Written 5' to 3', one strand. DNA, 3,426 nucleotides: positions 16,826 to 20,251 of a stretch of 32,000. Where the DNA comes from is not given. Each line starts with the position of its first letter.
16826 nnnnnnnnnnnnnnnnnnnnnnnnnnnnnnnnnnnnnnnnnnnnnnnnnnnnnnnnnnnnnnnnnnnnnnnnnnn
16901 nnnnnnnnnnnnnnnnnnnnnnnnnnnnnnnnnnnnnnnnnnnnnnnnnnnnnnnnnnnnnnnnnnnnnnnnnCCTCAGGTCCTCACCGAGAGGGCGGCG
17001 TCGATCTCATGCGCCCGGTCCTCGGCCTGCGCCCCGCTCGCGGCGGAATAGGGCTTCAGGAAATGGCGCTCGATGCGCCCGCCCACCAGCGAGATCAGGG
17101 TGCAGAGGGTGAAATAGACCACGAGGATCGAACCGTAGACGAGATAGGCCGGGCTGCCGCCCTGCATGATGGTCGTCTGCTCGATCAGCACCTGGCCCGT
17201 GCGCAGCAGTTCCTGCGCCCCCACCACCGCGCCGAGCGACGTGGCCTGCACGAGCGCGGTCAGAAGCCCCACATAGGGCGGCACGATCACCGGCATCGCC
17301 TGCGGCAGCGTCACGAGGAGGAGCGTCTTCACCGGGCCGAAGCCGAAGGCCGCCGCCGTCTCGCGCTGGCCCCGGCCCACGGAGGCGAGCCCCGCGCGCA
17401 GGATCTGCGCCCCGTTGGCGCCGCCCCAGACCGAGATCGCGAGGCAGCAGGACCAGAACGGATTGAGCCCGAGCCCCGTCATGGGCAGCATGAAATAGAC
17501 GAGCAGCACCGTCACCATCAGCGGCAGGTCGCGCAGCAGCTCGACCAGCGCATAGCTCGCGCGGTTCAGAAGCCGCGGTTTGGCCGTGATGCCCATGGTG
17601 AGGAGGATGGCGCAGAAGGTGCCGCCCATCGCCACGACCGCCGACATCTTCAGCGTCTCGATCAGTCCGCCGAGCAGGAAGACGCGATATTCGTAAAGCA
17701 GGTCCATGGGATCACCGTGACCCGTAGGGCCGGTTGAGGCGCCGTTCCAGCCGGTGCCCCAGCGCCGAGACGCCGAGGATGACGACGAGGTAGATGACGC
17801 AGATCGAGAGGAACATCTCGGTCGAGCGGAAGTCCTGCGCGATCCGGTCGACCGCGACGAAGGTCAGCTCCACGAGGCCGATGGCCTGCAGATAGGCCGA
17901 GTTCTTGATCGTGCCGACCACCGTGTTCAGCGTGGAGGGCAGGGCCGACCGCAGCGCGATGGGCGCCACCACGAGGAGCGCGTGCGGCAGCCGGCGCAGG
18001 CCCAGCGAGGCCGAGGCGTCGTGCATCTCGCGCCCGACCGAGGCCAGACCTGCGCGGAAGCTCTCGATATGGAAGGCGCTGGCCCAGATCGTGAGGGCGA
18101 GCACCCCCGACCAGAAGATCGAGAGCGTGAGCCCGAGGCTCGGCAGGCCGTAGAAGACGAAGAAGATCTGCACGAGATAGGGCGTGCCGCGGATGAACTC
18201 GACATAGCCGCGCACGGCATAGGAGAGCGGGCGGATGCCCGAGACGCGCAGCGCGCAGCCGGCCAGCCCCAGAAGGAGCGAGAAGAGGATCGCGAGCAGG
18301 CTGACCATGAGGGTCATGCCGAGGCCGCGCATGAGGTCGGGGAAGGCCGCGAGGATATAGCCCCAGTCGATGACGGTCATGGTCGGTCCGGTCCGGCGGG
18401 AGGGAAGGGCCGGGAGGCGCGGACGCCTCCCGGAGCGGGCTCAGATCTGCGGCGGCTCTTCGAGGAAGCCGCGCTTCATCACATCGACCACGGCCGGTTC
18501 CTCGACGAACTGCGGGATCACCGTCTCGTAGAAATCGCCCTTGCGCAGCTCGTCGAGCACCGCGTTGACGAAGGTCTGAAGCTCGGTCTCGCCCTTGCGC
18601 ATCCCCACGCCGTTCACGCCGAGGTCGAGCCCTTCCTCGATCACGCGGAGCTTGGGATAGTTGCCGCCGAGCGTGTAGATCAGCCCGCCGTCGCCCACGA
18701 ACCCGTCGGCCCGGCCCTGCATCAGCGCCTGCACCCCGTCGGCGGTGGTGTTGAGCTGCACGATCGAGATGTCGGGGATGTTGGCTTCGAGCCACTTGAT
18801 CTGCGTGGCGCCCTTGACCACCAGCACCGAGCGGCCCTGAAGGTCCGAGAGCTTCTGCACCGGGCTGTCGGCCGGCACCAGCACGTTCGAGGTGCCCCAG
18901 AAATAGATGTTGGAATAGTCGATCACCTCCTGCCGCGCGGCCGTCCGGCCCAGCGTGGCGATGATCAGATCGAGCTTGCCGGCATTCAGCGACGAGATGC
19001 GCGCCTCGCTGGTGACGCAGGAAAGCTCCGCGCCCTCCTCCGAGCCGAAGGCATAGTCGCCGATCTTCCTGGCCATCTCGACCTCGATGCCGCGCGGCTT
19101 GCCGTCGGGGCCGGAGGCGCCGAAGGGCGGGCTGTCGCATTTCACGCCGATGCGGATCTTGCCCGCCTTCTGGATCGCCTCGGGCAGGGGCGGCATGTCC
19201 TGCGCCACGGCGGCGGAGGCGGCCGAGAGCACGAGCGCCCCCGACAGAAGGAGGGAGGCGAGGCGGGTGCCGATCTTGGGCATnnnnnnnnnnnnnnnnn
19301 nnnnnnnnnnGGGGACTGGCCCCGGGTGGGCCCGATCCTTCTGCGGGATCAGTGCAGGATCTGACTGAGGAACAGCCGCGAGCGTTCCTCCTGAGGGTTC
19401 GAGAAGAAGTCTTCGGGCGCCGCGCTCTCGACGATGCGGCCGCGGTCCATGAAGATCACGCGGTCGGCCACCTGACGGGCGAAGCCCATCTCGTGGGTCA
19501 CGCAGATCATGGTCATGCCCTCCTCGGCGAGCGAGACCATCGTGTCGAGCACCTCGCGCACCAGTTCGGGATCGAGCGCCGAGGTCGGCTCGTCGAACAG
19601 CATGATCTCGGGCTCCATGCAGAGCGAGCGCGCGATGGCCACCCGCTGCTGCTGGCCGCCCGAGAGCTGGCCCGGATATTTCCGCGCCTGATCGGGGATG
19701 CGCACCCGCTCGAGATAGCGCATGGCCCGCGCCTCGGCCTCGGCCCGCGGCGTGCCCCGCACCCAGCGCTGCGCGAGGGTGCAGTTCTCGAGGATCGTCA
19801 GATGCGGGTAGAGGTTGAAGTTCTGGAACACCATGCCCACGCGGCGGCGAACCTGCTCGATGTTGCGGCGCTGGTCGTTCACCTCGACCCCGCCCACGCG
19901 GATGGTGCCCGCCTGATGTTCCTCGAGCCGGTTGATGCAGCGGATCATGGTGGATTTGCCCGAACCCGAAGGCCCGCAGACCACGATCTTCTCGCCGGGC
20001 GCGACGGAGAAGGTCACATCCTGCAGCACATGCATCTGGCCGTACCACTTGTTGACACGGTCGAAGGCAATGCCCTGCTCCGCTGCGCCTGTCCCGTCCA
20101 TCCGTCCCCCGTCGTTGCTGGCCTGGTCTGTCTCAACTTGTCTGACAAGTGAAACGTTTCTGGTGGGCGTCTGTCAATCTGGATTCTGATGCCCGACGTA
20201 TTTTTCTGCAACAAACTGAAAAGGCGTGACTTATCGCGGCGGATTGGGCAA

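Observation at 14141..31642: Composite ~17.5 kb fructosamine/opine-type catabolic island combining three known architectures with extra enzymes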

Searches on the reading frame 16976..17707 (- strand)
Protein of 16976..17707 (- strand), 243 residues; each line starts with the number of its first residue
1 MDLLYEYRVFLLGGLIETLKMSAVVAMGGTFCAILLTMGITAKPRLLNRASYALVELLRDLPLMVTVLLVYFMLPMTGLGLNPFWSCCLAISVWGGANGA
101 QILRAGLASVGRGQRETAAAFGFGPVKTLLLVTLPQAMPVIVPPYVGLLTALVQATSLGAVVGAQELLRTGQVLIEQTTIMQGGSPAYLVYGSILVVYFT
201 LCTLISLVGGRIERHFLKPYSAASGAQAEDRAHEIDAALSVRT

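Call 5: search_protein_families(library=pfam, proteins=[window:16976-17707:-], max_evalue=0.01)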
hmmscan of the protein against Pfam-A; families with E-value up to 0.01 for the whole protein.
window:16976-17707:- (243 aa): 1 family
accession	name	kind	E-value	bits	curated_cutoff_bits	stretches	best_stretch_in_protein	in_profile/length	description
PF00528.27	BPD_transp_1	-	1.9e-13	51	26.4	1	37-211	9-177/184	Binding-protein-dependent transport system inner membrane component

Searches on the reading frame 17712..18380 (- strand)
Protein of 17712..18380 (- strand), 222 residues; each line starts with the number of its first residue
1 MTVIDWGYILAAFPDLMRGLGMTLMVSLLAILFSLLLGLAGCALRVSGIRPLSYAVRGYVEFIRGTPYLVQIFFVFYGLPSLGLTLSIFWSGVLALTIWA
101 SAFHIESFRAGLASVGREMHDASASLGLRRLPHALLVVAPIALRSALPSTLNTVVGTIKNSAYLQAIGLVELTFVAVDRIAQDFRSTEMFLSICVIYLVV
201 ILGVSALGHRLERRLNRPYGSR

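Call 5: search_protein_families(library=pfam, proteins=[window:17712-18380:-], max_evalue=0.01)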
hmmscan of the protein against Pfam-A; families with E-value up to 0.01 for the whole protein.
window:17712-18380:- (222 aa): 1 family
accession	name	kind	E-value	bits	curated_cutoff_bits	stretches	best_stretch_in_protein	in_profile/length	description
PF00528.27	BPD_transp_1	-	1.1e-12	48.5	26.4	1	46-216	10-183/184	Binding-protein-dependent transport system inner membrane component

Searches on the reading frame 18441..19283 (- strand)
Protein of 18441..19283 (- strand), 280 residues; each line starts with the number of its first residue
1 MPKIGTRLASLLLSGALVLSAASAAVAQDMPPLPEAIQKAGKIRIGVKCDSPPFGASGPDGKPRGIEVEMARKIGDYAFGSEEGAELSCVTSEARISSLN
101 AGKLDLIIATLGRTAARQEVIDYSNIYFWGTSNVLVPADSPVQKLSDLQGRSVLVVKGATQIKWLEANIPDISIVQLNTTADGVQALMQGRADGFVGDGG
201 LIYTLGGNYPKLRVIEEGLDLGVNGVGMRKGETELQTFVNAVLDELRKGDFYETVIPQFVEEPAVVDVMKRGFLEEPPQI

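Call 5: search_protein_families(library=pfam, proteins=[window:18441-19283:-], max_evalue=0.01)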
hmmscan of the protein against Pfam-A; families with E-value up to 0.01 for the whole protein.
window:18441-19283:- (280 aa): 1 family
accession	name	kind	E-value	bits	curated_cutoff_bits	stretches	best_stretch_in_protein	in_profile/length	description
PF00497.25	SBP_bac_3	-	3.9e-23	82.1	26.4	1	43-254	1-124/132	Bacterial extracellular solute-binding proteins, family 3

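Call 10: search_protein_families(library=ncbifam, proteins=[window:18441-19283:-], max_evalue=0.001)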
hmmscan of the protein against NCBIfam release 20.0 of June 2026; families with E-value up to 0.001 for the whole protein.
window:18441-19283:- (280 aa): 15 families
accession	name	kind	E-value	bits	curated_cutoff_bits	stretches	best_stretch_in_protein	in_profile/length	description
TIGR01096.1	3A0103s03R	subfamily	6.3e-33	114.3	256.35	1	14-257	5-247/250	lysine/arginine/ornithine ABC transporter substrate-binding protein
NF008426.0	PRK11260.1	equivalog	9.4e-22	77.5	312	1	15-250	15-250/266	cystine ABC transporter substrate-binding protein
NF008885.0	PRK11917.1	equivalog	4e-16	59.4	373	1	11-242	7-242/259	bifunctional adhesin/ABC transporter aspartate/glutamate-binding protein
TIGR02995.1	ectoine_ehuB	equivalog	1.2e-15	57.5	190.9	1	17-259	10-259/275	ectoine/hydroxyectoine ABC transporter substrate-binding protein EhuB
NF041764.1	ArtI_Ecoli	equivalog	1.4e-15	57.3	522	1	38-258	18-239/243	arginine ABC transporter substrate-binding protein ArtI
NF007029.0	PRK09495.1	equivalog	6.3e-15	55.6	303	1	96-258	76-241/248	glutamine ABC transporter substrate-binding protein GlnH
NF011583.0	PRK15007.1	subfamily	2.3e-14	53.4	358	1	39-258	19-239/243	arginine ABC transporter substrate-binding protein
NF011965.0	PRK15437.1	equivalog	2.8e-13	50.1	459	1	11-260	4-253/260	histidine ABC transporter substrate-binding protein HisJ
NF011586.0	PRK15010.1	equivalog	6.4e-12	45.6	440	1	42-166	27-149/260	lysine/arginine/ornithine ABC transporter substrate-binding protein ArgT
NF041765.1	ArtJ_Ecoli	equivalog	1.4e-11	44.4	510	1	37-217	17-193/243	arginine ABC transporter substrate-binding protein ArtJ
NF008063.0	PRK10797.1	subfamily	4.6e-09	35.9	375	1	17-202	19-209/302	glutamate/aspartate ABC transporter substrate-binding protein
TIGR04262.1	orph_peri_GRRM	subfamily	5.1e-09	35.8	190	1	41-199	1-160/257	extracellular substrate binding-like orphan protein GrrP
NF008112.0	PRK10859.1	equivalog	8.6e-07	27.7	354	1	18-174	20-176/483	membrane-bound lytic murein transglycosylase MltF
NF052427.1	StpK7MSMEG_1200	equivalog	5.1e-05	21.9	900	1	21-132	342-450/601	serine/threonine protein kinase StpK7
TIGR01728.1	SsuA_fam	subfamily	0.00097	18.4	163.5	0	94-195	42-154/290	aliphatic sulfonate ABC transporter substrate-binding protein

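Call 21: search_solved_structures(query=window:18441-19283:-, max_evalue=1e-10)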
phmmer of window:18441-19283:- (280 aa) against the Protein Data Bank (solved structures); distinct sequences matched with E-value up to 1e-10: 42.
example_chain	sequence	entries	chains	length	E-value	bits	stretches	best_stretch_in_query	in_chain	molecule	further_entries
1xt8_A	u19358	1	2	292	3.9e-28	101.8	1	8-256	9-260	putative amino-acid transporter periplasmic solute-binding protein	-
2yjp_A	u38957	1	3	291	4.4e-25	91.8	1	35-250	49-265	PUTATIVE ABC TRANSPORTER, PERIPLASMIC BINDING PROTEIN, AMINO ACID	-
6h1u_A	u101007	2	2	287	5.7e-24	88.1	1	37-256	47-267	Probable glutamine-binding lipoprotein GlnH (GLNBP)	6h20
6h2t_A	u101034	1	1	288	5.7e-24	88.1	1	37-256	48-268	Probable glutamine-binding lipoprotein GlnH (GLNBP)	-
5eyf_A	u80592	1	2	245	1.3e-23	86.9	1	38-257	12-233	Glutamate ABC superfamily ATP binding cassette transporter, binding protein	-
4zv1_A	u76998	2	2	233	3.8e-21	78.9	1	40-258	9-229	AncQR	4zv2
4ymx_A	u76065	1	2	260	4.8e-21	78.5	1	35-259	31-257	ABC-type amino acid transport system, periplasmic component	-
6svf_A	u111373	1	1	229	6.7e-20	74.8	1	36-260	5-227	Amino acid ABC transporter, periplasmic amino acid-binding protein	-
6h30_A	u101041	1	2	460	3.4e-19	72.5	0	51-256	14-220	Glutamine ABC transporter permease and substrate binding protein protein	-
4prs_A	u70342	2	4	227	5.9e-19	71.7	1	37-258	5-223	ABC-type transporter, periplasmic subunit family 3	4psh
6ggv_A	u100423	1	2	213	3.5e-17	65.8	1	37-247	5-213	Amino acid ABC transporter, periplasmic amino acid-binding protein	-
5tuj_C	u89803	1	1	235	3.5e-17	65.8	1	36-256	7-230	Ancestral protein CDT-Anc1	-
5t0w_A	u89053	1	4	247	3.8e-17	65.7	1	35-256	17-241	AncCDT-1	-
6ggp_A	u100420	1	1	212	7.9e-17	64.7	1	37-246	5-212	Amino acid ABC transporter, periplasmic amino acid-binding protein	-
6q3u_A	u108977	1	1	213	2.4e-16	63.1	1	37-247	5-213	Amino acid ABC transporter, periplasmic amino acid-binding protein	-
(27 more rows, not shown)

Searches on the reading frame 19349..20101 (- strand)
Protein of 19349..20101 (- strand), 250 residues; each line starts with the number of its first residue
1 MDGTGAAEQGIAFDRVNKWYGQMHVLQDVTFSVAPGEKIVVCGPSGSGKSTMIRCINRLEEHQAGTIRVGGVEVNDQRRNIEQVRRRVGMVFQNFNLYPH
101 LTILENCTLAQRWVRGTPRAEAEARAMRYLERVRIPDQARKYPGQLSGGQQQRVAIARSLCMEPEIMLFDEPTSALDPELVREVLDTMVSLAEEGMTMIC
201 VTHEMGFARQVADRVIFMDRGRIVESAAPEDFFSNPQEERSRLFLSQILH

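Call 5: search_protein_families(library=pfam, proteins=[window:19349-20101:-], max_evalue=0.01)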
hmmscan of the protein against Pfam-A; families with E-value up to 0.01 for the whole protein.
window:19349-20101:- (250 aa): 14 families
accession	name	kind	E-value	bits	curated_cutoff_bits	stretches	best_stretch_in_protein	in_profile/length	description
PF00005.33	ABC_tran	-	1.6e-38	132.8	25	1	26-174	1-137/137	ABC transporter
PF13304.12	AAA_21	-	1.2e-10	42.4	27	1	154-205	249-300/304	AAA domain, putative AbiEii toxin, Type IV TA system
PF02463.25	SMC_N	-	3.2e-07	30.4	40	1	39-215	27-208/220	RecF/RecN/SMC N terminal domain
PF13191.12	AAA_16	-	0.0002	22.3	32.6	1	32-74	21-63/167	AAA ATPase domain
PF13555.12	AAA_29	-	0.00053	20.1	27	1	26-53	12-39/61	P-loop containing region of AAA domain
PF13401.12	AAA_22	-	0.00062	20.5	27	1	39-82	8-48/130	AAA domain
PF00437.27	T2SSE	-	0.0014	17.8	24.9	1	37-94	143-202/370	Type II/IV secretion system protein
PF03266.21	NTPase_1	-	0.0027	18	23.9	1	38-88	1-49/168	NTPase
PF03193.22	RsgA_GTPase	-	0.0033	17.7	30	1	36-67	106-137/174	RsgA GTPase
PF09818.15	ABC_ATPase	-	0.0051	16.3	23.2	0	147-220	159-248/283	P-loop domain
PF01078.27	Mg_chelatase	-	0.0056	16.5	20.3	0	20-59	6-45/207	Magnesium chelatase, subunit ChlI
PF20703.3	nSTAND1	-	0.0057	16.8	27.1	1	19-65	16-64/379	Novel STAND NTPase 1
PF13671.12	AAA_33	-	0.007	17.1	27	0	39-56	2-19/143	AAA domain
PF13476.12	AAA_23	-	0.0075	17.4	27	0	38-57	21-40/201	AAA domain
